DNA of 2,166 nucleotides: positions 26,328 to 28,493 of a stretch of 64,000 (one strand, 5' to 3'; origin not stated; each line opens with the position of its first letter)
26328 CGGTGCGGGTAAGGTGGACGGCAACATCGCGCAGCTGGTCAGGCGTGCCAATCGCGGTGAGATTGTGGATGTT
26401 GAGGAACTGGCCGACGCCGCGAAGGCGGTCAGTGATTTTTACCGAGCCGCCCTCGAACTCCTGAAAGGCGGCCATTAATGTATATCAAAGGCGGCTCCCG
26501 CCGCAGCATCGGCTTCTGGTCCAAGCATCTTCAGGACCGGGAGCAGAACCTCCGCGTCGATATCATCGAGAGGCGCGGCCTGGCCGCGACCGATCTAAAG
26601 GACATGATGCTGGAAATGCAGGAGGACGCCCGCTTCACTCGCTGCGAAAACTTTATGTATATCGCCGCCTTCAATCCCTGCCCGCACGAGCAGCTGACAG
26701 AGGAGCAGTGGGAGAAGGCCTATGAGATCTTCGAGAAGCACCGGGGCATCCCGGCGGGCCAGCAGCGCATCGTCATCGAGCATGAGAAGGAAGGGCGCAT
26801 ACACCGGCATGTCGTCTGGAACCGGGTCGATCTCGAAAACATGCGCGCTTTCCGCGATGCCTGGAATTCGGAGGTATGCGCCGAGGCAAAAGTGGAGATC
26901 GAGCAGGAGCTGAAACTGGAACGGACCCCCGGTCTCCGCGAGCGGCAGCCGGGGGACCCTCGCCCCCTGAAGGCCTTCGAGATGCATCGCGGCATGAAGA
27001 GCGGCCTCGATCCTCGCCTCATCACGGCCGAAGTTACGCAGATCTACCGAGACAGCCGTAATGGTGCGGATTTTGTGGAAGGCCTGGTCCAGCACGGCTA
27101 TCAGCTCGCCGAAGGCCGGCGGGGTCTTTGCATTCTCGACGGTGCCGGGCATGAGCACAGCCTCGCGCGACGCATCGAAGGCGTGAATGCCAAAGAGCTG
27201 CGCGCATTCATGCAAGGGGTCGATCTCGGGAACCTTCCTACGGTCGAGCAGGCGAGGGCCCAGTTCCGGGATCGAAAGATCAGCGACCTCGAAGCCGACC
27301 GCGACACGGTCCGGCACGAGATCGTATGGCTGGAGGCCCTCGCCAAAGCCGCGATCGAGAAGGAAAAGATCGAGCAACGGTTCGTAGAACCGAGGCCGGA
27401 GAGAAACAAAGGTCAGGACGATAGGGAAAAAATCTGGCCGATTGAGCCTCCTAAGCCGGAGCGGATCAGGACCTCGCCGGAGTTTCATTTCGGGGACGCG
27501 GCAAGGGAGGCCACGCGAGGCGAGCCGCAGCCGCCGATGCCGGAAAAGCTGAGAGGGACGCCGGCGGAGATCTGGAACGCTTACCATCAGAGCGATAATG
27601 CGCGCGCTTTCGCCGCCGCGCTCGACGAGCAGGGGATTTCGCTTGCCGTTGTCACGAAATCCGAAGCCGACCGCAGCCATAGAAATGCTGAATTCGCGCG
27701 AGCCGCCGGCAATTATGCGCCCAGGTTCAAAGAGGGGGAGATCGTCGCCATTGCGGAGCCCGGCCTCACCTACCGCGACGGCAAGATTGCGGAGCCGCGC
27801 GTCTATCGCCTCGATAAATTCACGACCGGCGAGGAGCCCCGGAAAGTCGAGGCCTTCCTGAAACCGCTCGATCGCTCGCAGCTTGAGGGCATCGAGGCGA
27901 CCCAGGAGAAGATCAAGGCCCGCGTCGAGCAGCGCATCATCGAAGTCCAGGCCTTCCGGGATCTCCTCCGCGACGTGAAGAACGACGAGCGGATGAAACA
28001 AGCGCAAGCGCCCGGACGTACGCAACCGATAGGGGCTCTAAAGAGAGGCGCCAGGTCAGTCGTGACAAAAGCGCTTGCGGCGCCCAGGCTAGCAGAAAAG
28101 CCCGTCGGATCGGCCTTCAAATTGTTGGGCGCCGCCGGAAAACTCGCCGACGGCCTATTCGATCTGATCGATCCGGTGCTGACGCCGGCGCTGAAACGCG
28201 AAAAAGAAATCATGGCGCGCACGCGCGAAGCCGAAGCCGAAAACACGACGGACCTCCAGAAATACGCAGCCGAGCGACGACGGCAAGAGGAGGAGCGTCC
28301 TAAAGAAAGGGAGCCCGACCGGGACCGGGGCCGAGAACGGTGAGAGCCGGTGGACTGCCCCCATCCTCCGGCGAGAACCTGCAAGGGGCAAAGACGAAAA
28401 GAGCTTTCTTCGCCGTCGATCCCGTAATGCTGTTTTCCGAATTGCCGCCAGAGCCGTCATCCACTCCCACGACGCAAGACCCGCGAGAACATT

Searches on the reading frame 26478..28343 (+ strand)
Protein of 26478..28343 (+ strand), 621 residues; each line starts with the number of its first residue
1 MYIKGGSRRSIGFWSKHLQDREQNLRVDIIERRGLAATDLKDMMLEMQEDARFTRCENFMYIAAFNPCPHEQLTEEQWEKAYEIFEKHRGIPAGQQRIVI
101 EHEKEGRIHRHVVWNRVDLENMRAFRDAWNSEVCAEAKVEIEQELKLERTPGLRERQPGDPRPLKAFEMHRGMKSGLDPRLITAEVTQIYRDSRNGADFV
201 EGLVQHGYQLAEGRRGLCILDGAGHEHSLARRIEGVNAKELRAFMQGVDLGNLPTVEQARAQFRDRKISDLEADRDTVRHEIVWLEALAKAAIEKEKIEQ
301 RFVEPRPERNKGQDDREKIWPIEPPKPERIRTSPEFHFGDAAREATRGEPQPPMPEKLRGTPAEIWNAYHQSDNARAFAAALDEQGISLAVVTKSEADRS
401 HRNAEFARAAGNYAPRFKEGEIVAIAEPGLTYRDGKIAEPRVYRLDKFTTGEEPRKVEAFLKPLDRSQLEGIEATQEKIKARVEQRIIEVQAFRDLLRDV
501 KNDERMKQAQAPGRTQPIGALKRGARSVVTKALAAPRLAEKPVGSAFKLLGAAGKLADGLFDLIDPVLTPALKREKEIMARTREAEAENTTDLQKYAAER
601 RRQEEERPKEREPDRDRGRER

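Call 9: search_protein_families(library=pfam, proteins=[window:26478-28340:+], max_evalue=0.01)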
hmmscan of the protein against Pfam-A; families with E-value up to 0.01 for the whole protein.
window:26478-28340:+ (621 aa): 1 family
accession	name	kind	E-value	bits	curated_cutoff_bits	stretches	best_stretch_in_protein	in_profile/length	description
PF03432.20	Relaxase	-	4.5e-15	56.5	24.6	1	27-147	10-132/132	MobA/VirD2-like, nuclease domain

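Call 14: find_encoding_contigs(protein=window:26478-28343:+, flank=10000, max_places=6)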
Protein window:26478-28343:+ (621 aa): 3 contigs read that carry it; 3 places shown.
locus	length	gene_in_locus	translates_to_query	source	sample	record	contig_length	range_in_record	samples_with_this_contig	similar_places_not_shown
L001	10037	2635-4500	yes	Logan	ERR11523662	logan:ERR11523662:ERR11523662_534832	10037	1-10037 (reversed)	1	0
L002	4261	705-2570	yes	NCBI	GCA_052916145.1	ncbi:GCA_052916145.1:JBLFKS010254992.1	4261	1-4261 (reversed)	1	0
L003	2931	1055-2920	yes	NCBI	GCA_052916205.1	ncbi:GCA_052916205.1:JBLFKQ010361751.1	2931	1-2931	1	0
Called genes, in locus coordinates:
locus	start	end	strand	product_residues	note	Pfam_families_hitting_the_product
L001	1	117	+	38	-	?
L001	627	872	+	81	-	-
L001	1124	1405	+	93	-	-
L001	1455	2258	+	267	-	-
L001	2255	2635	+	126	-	PF21983:NikA-like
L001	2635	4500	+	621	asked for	PF03432:Relaxase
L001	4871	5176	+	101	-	-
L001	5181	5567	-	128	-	-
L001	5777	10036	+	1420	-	?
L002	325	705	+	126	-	PF21983:NikA-like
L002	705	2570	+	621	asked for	PF03432:Relaxase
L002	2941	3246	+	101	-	-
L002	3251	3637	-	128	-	-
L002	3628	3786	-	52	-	-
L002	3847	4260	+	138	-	?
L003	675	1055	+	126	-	PF21983:NikA-like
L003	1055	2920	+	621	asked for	PF03432:Relaxase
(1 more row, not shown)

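Call 15: search_dna_similar(query=window:26478-28340:+, collection=plasmids, mode=protein, max_rows=25)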
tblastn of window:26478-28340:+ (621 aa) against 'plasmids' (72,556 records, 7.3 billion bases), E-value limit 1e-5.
Records with a match: 15; places in all: 15; records where one place covers at least 80% of the query: 0.
Best place of each record, by identity: <60% 15.
By first word of the organism name: Bradyrhizobium 2; Sinorhizobium 2; Xanthomonas 2; Acidithiobacillus 1; Sphingopyxis 1; Frigidibacter 1; Sphingobium 1; Peteryoungia 1; Nitrosospira 1; Tritonibacter 1; and 2 more.
By predicted mobility (MOB-suite, as given by PLSDB): mobilizable 6; non-mobilizable 5; conjugative 4.
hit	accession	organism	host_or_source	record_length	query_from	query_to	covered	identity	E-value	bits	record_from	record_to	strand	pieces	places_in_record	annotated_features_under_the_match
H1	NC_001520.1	Acidithiobacillus ferrooxidans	-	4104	1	270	43%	38.0%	2e-44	177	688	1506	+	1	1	relaxase/mobilization nuclease domain-containing protein | mobC: plasmid mobilization relaxosome protein MobC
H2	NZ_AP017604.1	Sphingopyxis sp. EG6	-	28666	1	261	42%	36.2%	4e-35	150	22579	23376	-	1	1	relaxase/mobilization nuclease domain-containing protein | mobC: plasmid mobilization relaxosome protein MobC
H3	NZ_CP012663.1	Frigidibacter mobilis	oil-production water,oil-production ...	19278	1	260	42%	35.6%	5e-32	140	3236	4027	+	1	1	relaxase/mobilization nuclease domain-containing protein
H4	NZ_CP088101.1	Bradyrhizobium barranii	cell culture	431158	1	260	42%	34.2%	3e-26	122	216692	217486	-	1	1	relaxase/mobilization nuclease domain-containing protein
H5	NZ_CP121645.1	Bradyrhizobium barranii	Chamaecytisus prolifer var. ...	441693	1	260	42%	34.2%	3e-26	122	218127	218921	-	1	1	relaxase/mobilization nuclease domain-containing protein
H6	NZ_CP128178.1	Sphingobium baderi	mixed culture,activated sludge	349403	1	256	41%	33.1%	4e-25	119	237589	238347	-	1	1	relaxase | hypothetical protein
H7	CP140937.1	Sinorhizobium meliloti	Medicago lupulina,whole organism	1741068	3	260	42%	29.3%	6e-15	87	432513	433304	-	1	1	relaxase/mobilization nuclease domain-containing protein | hypothetical protein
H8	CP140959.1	Sinorhizobium meliloti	Medicago lupulina,whole organism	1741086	3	260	42%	29.3%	6e-15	87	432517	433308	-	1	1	relaxase/mobilization nuclease domain-containing protein | hypothetical protein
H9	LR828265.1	Xanthomonas hortorum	Taraxacum kok-saghyz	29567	1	261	42%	26.7%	5e-12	77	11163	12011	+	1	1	hypothetical protein (x4)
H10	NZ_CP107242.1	Xanthomonas hortorum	Greek oregano,Diseased leaves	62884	1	261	42%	26.4%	7e-12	77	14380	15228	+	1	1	hypothetical protein | mobC: plasmid mobilization relaxosome protein MobC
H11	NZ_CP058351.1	Peteryoungia desertarenae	Pure culture,Saline Desert Soil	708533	1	208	33%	30.2%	5e-16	90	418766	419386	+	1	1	hypothetical protein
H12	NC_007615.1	Nitrosospira multiformis ATCC 25196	-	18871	66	254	30%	28.0%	5e-9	67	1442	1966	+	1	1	relaxase/mobilization nuclease domain-containing protein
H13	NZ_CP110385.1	Tritonibacter mobilis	-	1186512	1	124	20%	33.1%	1e-11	76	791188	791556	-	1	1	record has no annotation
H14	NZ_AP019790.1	Methylomagnum ishizawai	-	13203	184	257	12%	41.3%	1e-7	63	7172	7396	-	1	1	relaxase/mobilization nuclease domain-containing protein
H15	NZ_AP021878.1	Desulfosarcina ovata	-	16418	177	264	14%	34.1%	9e-6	57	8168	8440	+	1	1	relaxase/mobilization nuclease domain-containing protein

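Call 19: find_homologous_proteins(query=window:26478-28340:+, max_evalue=1e-10)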
Query window:26478-28340:+ (621 aa): 230 proteins with E <= 1e-10 among 8000 candidates; the best 120 are listed.
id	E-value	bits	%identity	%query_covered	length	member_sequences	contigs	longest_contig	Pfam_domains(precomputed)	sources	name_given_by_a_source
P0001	0.0e+0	1384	100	100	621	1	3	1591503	PF03432.21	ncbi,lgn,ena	-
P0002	0.0e+0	1118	82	100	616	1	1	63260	PF03432.21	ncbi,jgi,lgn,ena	jgi:hypothetical protein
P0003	2.8e-289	979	67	65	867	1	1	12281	PF03432.21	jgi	jgi:hypothetical protein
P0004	6.6e-215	733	57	100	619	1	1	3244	PF03432.21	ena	-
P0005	7.0e-209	713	56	100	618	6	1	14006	PF03432.21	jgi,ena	-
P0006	1.3e-203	696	56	100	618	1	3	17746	PF03432.21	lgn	-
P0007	1.8e-200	686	59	64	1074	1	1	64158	PF03432.21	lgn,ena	-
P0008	8.6e-198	677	56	100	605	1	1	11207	PF03432.21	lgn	-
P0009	3.1e-196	672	55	100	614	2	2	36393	PF03432.21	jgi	jgi:hypothetical protein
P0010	1.1e-195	670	59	68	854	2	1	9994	PF03432.21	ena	-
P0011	2.8e-190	652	52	100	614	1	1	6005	PF03432.21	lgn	-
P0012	2.2e-189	649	51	99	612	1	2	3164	PF03432.21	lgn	-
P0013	2.6e-189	649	53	100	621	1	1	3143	PF03432.21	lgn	-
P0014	6.6e-186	638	51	99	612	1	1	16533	PF03432.21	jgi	jgi:hypothetical protein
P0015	7.4e-183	628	54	91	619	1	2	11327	PF03432.21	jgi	jgi:hypothetical protein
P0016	8.8e-181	621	58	80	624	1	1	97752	PF03432.21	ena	-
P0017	3.7e-175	602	50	100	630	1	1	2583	PF03432.21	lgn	-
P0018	1.3e-174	600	54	100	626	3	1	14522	PF03432.21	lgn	-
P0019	2.4e-174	599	51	93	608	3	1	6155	PF03432.21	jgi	jgi:hypothetical protein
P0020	4.3e-170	585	50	97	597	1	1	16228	PF03432.21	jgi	jgi:hypothetical protein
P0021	6.0e-170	585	52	100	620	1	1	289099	PF03432.21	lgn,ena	-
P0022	1.0e-166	574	49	99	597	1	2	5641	PF03432.21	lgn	-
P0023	1.7e-164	567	50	95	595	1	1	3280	PF03432.21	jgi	jgi:hypothetical protein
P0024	2.3e-164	566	48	99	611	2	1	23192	PF03432.21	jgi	jgi:hypothetical protein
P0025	1.9e-159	550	47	99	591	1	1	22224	PF03432.21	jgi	jgi:hypothetical protein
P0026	1.6e-156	541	47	99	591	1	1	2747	PF03432.21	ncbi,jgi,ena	jgi:hypothetical protein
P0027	2.4e-156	540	70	56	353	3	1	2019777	PF03432.21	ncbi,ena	-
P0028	1.5e-154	534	49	99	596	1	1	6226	PF03432.21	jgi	jgi:hypothetical protein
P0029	2.5e-152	527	46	98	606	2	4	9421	PF03432.21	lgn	-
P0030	1.2e-150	521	54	51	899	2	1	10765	PF03432.21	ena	-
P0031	3.9e-149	516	49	99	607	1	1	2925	PF03432.21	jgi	-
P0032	3.6e-148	513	47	96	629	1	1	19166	PF03432.21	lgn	-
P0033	2.5e-146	507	45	99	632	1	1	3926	PF03432.21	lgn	-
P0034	1.6e-145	504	51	63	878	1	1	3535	PF03432.21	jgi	jgi:hypothetical protein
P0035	6.5e-144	499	45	99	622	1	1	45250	PF03432.21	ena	-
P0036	3.9e-142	493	46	100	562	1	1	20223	PF03432.21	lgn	-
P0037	2.9e-141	490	47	91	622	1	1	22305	PF03432.21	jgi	jgi:hypothetical protein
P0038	5.8e-140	486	45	77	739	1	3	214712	PF03432.21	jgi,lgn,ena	jgi:hypothetical protein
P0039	1.7e-139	484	61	43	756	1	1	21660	PF03432.21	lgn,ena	-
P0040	1.3e-138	481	46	77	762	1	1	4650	PF03432.21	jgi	jgi:hypothetical protein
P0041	2.4e-138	481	43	100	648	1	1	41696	PF03432.21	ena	-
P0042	3.9e-138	480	59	61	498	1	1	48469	PF03432.21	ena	-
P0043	1.7e-137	478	43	100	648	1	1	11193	PF03432.21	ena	-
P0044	4.5e-136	473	45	96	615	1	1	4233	PF03432.21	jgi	jgi:hypothetical protein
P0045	4.1e-135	470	45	97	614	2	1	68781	PF03432.21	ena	-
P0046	4.1e-135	470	53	70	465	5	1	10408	PF03432.21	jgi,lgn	jgi:hypothetical protein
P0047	9.5e-135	469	45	100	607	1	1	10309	PF03432.21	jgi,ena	-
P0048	2.5e-134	467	45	96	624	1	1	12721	PF03432.21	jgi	jgi:hypothetical protein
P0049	3.2e-134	467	47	63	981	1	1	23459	PF03432.21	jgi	jgi:hypothetical protein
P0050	4.4e-134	466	51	80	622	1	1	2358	PF03432.21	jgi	jgi:hypothetical protein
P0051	2.2e-133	464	45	76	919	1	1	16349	PF03432.21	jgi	jgi:hypothetical protein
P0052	2.8e-133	464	45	97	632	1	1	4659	PF03432.21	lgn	-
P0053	1.6e-132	461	61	49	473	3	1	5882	PF03432.21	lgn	-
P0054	7.8e-132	459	44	99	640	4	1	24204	PF03432.21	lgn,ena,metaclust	metaclust:\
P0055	1.0e-131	459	43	97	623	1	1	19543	PF03432.21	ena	-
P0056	1.3e-131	458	45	86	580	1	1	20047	PF03432.21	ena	-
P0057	2.8e-130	454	44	96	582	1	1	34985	PF03432.21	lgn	-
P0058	2.8e-130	454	44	96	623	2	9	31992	PF03432.21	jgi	jgi:hypothetical protein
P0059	7.8e-130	452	44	99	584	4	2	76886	PF03432.21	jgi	-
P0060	5.1e-129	450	43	99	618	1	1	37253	PF03432.21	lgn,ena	-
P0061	1.0e-128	449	45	96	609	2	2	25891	PF03432.21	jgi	-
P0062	1.1e-128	449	45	96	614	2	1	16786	PF03432.21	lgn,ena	-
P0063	2.6e-128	447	45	95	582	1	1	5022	PF03432.21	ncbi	-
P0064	5.6e-128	446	45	96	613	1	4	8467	PF03432.21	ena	-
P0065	9.3e-128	446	47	61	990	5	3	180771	PF03432.21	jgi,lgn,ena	jgi:hypothetical protein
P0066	2.5e-127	444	44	83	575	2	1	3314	PF03432.21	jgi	jgi:hypothetical protein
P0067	2.9e-127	444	44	98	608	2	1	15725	PF03432.21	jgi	-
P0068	1.2e-125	439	60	49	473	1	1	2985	PF03432.21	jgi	jgi:hypothetical protein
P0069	6.5e-124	433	43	98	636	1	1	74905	PF03432.21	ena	-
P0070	1.6e-123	432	42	76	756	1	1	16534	PF03432.21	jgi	-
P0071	2.1e-123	431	43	99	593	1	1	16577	PF03432.21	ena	-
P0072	2.5e-123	431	42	99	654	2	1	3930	PF03432.21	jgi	jgi:hypothetical protein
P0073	2.3e-122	428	44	100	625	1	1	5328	PF03432.21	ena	-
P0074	5.1e-122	427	43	95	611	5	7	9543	PF03432.21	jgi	jgi:hypothetical protein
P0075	2.5e-120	421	45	64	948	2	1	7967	PF03432.21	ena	-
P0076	2.6e-120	421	42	100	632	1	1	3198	PF03432.21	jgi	jgi:hypothetical protein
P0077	4.6e-120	420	43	76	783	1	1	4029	PF03432.21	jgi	jgi:hypothetical protein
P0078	5.5e-120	420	42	98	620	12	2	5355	PF03432.21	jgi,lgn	-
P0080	2.4e-119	418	46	78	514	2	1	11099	PF03432.21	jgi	-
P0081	6.4e-119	416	53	61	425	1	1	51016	PF03432.21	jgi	jgi:Relaxase/Mobilisation nuclease domain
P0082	1.2e-118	416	46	78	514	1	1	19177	PF03432.21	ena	-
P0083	1.9e-118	415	59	50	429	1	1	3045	PF03432.21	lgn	-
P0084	3.3e-118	414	45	65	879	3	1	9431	PF03432.21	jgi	jgi:hypothetical protein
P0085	4.0e-118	414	59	50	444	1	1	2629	PF03432.21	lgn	-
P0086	4.4e-118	414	44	63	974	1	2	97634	PF03432.21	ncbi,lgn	-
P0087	4.8e-118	413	42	99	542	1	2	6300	PF03432.21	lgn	-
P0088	7.0e-118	413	42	78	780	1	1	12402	PF03432.21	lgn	-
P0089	1.1e-117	412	43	91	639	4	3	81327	PF03432.21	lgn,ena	-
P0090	1.3e-117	412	55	53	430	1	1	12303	PF03432.21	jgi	jgi:hypothetical protein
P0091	1.3e-117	412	51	65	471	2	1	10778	PF03432.21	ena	-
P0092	2.1e-116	408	41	76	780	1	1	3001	PF03432.21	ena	-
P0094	3.7e-116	407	41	98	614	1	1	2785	PF03432.21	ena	-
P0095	6.1e-116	407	41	99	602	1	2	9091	PF03432.21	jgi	-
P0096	6.4e-115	403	38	76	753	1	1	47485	PF03432.21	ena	-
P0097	2.2e-114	401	62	49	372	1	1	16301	PF03432.21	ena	-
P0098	4.6e-113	397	46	63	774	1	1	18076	PF03432.21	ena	-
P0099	1.2e-112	396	54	64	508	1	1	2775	PF03432.21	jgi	-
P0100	2.8e-111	391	45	65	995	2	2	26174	PF03432.21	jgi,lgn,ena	-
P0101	5.5e-111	390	48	73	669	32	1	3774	PF03432.21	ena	-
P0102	5.7e-111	390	45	78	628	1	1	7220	PF03432.21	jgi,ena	-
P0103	1.7e-110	389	51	66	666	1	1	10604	PF03432.21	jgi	jgi:Relaxase/Mobilisation nuclease domain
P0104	1.4e-109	386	39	99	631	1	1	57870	PF03432.21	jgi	jgi:hypothetical protein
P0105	2.1e-108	382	49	63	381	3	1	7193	PF03432.21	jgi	jgi:relaxase-like protein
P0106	8.4e-108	380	44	78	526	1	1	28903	PF03432.21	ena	-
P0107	1.2e-107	379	42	95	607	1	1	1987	PF03432.21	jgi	jgi:hypothetical protein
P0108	2.2e-107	378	40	99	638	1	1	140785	PF03432.21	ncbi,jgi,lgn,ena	jgi:hypothetical protein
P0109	1.6e-106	375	37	64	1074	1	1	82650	PF03432.21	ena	-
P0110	2.2e-106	375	39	99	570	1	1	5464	PF03432.21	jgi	jgi:hypothetical protein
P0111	3.8e-106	374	42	70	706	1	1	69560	PF11213.14,PF03432.21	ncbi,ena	-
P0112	4.0e-106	374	56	43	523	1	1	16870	PF03432.21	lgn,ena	-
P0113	5.7e-106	374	45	64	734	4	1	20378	PF03432.21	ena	-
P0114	3.4e-103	364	38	100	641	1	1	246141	PF03432.21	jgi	jgi:Relaxase/Mobilisation nuclease domain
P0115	8.0e-102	360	38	100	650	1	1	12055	PF03432.21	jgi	jgi:MobA/VirD2-like, nuclease domain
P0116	6.0e-101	357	39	95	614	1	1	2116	PF03432.21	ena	-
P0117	1.2e-98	349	39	100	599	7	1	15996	PF03432.21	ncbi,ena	-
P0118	1.6e-97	346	52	50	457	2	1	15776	PF03432.21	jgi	jgi:hypothetical protein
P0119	1.6e-96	342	37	96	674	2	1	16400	PF03432.21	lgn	-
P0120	4.7e-95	338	38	100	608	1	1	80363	PF03432.21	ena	-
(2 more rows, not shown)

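Call 21: find_related_loci(query=A1, collection=genome_contigs, flank=10000)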
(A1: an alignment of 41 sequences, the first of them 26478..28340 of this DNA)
Query A1 (621 aa) in genome_contigs; peptide patterns used: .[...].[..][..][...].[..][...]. (x = any residue, [..] = any of these).
62 stretches matched a pattern; 4 encode a relative of the query (tblastn E <= 1e-3); 4 distinct loci.
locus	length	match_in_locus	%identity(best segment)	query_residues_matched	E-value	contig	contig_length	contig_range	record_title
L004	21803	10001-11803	64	1-598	0e+0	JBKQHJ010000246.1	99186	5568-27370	MAG: Bryobacteraceae bacterium isolate SEr2D2E2F__bin_113 SEr2D2E2F_000000299279, whole genome shotgun sequence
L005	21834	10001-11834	70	1-621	0e+0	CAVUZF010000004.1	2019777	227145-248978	MAG: Bryobacterales bacterium isolate MFD05512.bin.2.137 genome assembly, contig: contig_7249, whole genome shotgun sequ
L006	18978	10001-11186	64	1-589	2e-99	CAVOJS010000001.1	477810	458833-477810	MAG: Terriglobia bacterium isolate MFD00082.bin.1.20 genome assembly, contig: contig_10765, whole genome shotgun sequenc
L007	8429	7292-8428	58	1-375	5e-139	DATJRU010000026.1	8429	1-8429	MAG TPA_asm: Candidatus Baltobacteraceae bacterium isolate SMAG_U14975 k141_823425, whole genome shotgun sequence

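Call 23: find_encoding_contigs(protein=P0002, flank=10000, max_places=3)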
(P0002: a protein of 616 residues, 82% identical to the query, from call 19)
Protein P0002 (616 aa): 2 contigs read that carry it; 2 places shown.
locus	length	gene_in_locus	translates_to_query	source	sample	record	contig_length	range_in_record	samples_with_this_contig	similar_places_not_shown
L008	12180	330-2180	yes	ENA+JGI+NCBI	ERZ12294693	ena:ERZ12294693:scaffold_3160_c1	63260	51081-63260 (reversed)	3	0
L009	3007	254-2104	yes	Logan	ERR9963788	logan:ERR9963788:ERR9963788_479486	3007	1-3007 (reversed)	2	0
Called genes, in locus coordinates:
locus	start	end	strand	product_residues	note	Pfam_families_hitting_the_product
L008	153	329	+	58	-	-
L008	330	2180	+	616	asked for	PF03432:Relaxase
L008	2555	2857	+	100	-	-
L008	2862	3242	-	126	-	-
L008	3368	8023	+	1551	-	PF20148:DUF6531, PF05593:RHS_repeat (weak), PF25023:TEN_YD-shell, PF05593:RHS_repeat, PF25023:TEN_YD-shell (weak), PF05593:RHS_repeat, PF25023:TEN_YD-shell (weak)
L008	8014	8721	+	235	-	PF18602:Rap1a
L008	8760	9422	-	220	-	-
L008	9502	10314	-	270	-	-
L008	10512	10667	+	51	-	-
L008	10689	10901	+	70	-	-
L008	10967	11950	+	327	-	PF00589:Phage_integrase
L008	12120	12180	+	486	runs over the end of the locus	-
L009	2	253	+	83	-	?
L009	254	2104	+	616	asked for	PF03432:Relaxase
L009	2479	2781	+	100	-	-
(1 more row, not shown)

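Call 26: find_encoding_contigs(protein=P0007, flank=10000, max_places=2)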
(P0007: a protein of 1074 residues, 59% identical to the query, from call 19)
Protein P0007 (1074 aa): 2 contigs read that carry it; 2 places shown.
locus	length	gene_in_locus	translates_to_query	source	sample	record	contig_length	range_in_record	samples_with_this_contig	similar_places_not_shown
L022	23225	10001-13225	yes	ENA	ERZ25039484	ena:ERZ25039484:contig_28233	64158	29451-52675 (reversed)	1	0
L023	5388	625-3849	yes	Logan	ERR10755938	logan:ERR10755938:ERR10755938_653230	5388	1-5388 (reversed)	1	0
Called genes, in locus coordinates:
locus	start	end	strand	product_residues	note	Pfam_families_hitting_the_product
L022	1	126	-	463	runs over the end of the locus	PF02534:T4SS-DNA_transf, PF10412:TrwB_AAD_bind (weak), PF12696:TraG-D_C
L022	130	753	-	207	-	-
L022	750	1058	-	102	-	-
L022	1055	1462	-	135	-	-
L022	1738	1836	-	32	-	-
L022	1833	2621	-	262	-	PF08241:Methyltransf_11, PF08242:Methyltransf_12 (weak), PF13649:Methyltransf_25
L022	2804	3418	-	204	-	-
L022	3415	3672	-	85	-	-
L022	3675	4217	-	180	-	-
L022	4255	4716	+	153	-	-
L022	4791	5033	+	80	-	-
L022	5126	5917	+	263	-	-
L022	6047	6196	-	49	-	-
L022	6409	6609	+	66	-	-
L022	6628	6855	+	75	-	-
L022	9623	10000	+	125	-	PF21983:NikA-like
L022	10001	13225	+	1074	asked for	PF03432:Relaxase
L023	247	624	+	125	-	PF21983:NikA-like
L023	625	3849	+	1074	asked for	PF03432:Relaxase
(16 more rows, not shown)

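Call 27: find_encoding_contigs(protein=P0009, flank=10000, max_places=2)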
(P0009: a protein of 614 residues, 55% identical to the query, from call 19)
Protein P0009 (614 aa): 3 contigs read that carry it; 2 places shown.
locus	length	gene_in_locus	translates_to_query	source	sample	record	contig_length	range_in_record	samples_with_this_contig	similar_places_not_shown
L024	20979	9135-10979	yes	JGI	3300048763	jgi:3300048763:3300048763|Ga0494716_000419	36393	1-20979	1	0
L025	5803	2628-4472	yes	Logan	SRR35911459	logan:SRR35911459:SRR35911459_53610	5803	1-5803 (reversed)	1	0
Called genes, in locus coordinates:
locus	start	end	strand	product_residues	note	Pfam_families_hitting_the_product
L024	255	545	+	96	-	-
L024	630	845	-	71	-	-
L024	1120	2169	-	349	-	PF00589:Phage_integrase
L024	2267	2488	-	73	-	PF12728:HTH_17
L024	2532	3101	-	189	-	-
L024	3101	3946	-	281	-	-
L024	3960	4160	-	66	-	-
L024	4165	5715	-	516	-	PF02534:T4SS-DNA_transf, PF10412:TrwB_AAD_bind (weak), PF12696:TraG-D_C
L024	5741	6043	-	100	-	-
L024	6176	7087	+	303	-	-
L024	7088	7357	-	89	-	-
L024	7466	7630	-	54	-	-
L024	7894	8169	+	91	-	-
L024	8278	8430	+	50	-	-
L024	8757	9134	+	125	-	PF21983:NikA-like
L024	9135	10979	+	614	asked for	PF03432:Relaxase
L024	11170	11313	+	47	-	-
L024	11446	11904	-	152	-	-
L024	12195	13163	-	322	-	PF02899:Phage_int_SAM_1, PF00589:Phage_integrase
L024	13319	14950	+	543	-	PF12161:HsdM_N, PF02384:N6_Mtase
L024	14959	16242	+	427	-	PF01420:Methylase_S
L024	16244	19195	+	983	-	PF04313:HSDR_N, PF00270:DEAD (faint), PF04851:ResIII, PF18766:SWI2_SNF2, PF22679:T1R_D3-like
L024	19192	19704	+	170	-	PF01863:YgjP-like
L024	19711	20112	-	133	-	-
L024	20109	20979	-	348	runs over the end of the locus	PF06564:CBP_BcsQ (faint), PF09140:MipZ (weak), PF10609:ParA (faint), PF13614:AAA_31, PF00142:Fer4_NifH (faint), PF01656:CbiA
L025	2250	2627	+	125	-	PF21983:NikA-like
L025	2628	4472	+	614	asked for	PF03432:Relaxase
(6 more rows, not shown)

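Call 28: find_encoding_contigs(protein=P0016, flank=10000, max_places=2)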
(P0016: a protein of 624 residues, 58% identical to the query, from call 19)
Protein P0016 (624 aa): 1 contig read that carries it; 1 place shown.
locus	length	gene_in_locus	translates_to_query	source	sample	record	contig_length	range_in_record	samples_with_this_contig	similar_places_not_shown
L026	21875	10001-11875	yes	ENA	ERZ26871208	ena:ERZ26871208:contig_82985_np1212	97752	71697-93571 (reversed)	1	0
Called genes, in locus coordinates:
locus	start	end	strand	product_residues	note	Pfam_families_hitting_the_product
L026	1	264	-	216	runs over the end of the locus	PF00589:Phage_integrase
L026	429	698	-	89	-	-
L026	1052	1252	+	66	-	-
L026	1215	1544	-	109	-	PF13154:DUF3991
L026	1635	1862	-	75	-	-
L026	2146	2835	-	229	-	-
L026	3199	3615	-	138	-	-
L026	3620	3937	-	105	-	PF12696:TraG-D_C (weak)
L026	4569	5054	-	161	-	PF02534:T4SS-DNA_transf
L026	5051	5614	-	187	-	-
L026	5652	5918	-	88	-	-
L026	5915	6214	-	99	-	-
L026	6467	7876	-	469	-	PF13424:TPR_12 (faint)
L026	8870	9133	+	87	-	-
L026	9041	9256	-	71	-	-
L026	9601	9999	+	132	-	PF21983:NikA-like (weak)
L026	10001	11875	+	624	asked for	PF03432:Relaxase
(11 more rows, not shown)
